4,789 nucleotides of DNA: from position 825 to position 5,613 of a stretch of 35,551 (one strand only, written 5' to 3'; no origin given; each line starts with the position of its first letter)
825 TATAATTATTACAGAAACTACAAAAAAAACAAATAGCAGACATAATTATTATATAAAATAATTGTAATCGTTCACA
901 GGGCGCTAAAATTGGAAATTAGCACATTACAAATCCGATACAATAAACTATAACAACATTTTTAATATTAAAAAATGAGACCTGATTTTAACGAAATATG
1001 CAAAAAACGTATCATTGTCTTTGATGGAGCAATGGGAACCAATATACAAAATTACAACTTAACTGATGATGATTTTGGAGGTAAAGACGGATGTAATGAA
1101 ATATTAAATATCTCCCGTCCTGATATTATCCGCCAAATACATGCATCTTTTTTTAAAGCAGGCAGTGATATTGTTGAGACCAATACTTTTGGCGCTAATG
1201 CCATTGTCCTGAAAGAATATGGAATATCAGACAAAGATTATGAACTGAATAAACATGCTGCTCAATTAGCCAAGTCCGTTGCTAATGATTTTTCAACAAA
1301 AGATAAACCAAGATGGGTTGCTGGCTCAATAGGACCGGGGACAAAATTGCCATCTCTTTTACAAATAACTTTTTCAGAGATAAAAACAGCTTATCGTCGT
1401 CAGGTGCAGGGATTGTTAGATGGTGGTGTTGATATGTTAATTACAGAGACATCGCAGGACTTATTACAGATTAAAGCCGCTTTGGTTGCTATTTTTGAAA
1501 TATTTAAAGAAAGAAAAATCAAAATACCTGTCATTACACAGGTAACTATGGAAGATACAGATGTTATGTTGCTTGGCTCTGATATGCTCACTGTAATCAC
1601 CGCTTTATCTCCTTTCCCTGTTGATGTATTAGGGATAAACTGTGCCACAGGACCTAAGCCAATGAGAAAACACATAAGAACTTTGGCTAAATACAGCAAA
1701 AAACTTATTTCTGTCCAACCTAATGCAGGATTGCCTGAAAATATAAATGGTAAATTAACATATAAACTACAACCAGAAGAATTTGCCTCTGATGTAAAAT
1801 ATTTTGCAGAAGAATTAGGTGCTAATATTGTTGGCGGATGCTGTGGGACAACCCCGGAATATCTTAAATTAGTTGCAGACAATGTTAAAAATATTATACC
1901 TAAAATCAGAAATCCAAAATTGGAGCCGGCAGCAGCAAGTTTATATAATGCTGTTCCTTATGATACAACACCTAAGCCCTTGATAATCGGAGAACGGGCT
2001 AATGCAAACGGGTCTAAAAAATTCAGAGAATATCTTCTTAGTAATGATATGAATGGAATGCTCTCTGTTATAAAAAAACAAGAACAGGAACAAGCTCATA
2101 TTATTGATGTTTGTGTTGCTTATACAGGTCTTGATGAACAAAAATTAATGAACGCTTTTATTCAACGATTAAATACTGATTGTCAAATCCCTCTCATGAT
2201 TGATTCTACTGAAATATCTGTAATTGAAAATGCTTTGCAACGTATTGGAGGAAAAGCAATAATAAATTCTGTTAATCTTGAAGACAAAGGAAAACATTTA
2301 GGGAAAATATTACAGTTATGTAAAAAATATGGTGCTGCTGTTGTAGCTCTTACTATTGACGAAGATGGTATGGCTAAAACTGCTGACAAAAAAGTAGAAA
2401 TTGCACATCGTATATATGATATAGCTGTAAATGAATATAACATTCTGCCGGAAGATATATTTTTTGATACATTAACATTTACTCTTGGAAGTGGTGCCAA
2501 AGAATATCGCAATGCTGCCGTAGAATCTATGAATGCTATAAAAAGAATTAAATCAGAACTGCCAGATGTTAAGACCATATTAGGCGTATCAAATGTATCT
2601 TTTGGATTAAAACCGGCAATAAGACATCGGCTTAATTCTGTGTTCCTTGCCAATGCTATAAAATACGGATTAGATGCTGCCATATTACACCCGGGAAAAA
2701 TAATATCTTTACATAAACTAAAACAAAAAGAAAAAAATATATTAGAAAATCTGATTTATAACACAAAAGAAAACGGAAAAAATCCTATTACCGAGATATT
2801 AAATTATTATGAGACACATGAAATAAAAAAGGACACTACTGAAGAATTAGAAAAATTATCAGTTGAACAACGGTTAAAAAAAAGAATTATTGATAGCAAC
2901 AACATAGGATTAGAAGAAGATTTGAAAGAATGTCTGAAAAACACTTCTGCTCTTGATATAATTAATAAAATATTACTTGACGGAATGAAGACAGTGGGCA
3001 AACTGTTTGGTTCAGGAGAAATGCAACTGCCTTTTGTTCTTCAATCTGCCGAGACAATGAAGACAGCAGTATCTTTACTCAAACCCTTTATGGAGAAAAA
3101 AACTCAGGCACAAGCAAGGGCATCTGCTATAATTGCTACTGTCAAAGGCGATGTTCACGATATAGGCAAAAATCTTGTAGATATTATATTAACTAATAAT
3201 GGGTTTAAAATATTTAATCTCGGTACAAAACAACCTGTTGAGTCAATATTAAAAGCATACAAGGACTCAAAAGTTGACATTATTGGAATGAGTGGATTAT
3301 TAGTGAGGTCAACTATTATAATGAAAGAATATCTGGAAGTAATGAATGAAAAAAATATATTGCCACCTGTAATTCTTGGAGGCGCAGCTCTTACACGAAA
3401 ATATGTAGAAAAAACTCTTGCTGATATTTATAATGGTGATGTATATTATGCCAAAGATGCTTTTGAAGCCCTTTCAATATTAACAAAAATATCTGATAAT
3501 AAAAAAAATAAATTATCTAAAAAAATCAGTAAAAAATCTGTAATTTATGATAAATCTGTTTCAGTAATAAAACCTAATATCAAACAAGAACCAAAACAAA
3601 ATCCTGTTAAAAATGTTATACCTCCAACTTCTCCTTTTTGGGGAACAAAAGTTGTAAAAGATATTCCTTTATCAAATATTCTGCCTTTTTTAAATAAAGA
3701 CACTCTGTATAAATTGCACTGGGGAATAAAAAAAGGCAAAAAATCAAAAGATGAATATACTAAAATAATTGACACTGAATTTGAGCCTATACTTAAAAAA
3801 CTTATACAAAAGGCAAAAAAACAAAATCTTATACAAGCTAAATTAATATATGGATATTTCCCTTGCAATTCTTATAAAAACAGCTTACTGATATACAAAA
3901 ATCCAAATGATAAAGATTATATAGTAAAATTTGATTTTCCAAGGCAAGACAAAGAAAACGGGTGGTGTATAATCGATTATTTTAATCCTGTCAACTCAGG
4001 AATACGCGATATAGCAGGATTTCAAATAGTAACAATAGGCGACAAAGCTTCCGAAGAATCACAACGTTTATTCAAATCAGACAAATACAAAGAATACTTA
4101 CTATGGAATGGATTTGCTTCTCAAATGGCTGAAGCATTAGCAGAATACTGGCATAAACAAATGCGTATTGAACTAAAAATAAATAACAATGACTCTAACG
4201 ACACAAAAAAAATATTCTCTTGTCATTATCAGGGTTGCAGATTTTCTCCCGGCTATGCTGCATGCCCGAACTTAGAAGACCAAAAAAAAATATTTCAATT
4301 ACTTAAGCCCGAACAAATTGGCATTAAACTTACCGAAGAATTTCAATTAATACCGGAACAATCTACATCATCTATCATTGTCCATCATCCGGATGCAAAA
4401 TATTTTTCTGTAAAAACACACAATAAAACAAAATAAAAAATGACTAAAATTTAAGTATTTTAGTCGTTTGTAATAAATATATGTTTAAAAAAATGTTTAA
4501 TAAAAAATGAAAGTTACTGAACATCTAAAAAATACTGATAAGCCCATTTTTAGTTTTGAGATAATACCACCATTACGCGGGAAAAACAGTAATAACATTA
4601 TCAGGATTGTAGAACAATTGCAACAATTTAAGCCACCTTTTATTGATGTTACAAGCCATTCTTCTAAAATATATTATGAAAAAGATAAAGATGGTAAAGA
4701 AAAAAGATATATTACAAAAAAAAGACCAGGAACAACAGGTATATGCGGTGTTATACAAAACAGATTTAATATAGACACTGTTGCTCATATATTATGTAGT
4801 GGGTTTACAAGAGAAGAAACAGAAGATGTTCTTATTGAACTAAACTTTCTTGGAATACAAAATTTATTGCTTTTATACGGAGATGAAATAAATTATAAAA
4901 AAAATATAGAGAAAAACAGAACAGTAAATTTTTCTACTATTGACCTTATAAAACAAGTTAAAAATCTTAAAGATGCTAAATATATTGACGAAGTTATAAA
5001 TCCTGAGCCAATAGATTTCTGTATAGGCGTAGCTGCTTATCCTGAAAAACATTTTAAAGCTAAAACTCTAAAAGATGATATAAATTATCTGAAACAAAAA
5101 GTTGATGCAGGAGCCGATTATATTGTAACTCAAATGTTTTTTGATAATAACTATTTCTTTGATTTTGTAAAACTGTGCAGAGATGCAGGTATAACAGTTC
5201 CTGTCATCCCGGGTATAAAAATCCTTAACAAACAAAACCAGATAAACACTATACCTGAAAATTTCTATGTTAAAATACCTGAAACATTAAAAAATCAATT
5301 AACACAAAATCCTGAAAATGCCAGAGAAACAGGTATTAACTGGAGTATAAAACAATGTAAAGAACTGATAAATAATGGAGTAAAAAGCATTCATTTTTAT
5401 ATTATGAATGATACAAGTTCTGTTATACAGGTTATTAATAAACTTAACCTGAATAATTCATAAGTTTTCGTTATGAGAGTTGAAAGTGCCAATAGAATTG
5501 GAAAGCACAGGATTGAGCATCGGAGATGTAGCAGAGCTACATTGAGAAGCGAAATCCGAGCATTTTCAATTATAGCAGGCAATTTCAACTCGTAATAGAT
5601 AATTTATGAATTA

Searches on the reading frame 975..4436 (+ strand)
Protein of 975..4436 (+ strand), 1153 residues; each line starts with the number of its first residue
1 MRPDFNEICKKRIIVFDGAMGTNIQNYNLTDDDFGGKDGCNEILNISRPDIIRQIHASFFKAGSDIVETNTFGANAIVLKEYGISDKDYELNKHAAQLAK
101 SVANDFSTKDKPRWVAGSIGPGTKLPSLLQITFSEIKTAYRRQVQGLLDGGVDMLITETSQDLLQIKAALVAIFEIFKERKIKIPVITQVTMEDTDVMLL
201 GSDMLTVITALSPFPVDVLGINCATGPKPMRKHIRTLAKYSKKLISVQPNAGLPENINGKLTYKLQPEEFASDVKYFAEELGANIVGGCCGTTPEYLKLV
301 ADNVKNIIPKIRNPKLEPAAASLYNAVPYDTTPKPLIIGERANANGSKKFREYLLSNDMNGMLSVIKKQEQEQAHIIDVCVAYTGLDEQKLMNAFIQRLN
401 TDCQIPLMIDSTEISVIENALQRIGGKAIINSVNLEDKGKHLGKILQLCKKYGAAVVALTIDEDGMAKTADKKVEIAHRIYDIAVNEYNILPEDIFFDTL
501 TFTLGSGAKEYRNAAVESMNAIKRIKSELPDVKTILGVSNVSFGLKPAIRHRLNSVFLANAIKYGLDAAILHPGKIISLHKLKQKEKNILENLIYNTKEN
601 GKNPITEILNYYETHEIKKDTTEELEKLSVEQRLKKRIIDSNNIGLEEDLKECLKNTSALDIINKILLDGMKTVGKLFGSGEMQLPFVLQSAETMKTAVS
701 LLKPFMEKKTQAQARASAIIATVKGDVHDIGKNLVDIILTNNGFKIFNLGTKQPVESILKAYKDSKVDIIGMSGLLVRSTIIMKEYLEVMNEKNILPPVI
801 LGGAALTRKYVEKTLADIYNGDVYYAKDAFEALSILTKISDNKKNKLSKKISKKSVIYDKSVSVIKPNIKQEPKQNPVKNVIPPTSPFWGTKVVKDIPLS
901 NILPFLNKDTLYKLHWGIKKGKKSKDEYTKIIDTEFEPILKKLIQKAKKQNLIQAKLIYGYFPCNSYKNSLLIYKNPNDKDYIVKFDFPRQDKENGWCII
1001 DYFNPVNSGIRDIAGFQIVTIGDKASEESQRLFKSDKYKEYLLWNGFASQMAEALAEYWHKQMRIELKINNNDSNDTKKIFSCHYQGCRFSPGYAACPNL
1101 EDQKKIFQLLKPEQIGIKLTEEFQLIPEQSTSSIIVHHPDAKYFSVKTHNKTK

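Call 50: search_protein_families(library=pfam, proteins=[window:975-4436:+], max_evalue=0.001)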
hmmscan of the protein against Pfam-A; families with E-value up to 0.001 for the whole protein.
window:975-4436:+ (1153 aa): 6 families
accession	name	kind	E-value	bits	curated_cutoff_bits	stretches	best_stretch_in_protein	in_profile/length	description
PF02574.22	S-methyl_trans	-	3e-84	283.7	22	1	14-303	1-282/283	Homocysteine S-methyltransferase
PF02965.22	Met_synt_B12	-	5.6e-42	144.5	25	1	941-1148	45-259/273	Vitamin B12 dependent methionine synthase, activation domain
PF00809.28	Pterin_bind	-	1.5e-39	136.5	25.5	1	339-572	1-244/244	Pterin binding enzyme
PF02607.22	B12-binding_2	-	5.7e-20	71.7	23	1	631-703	2-74/74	B12 binding domain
PF02310.24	B12-binding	-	3e-18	66.2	32.1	1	717-833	2-120/121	B12 binding domain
PF03599.22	CdhD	-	0.00011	21.6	24.8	0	371-510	64-187/387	CO dehydrogenase/acetyl-CoA synthase delta subunit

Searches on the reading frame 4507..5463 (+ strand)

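Call 50: search_protein_families(library=pfam, proteins=[window:4507-5463:+], max_evalue=0.001)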
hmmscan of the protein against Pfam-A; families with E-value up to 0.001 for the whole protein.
window:4507-5463:+ (318 aa): 1 family
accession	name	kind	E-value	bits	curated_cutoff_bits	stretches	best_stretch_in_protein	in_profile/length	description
PF02219.23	MTHFR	-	8e-65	219.4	24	1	5-313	4-286/287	Methylenetetrahydrofolate reductase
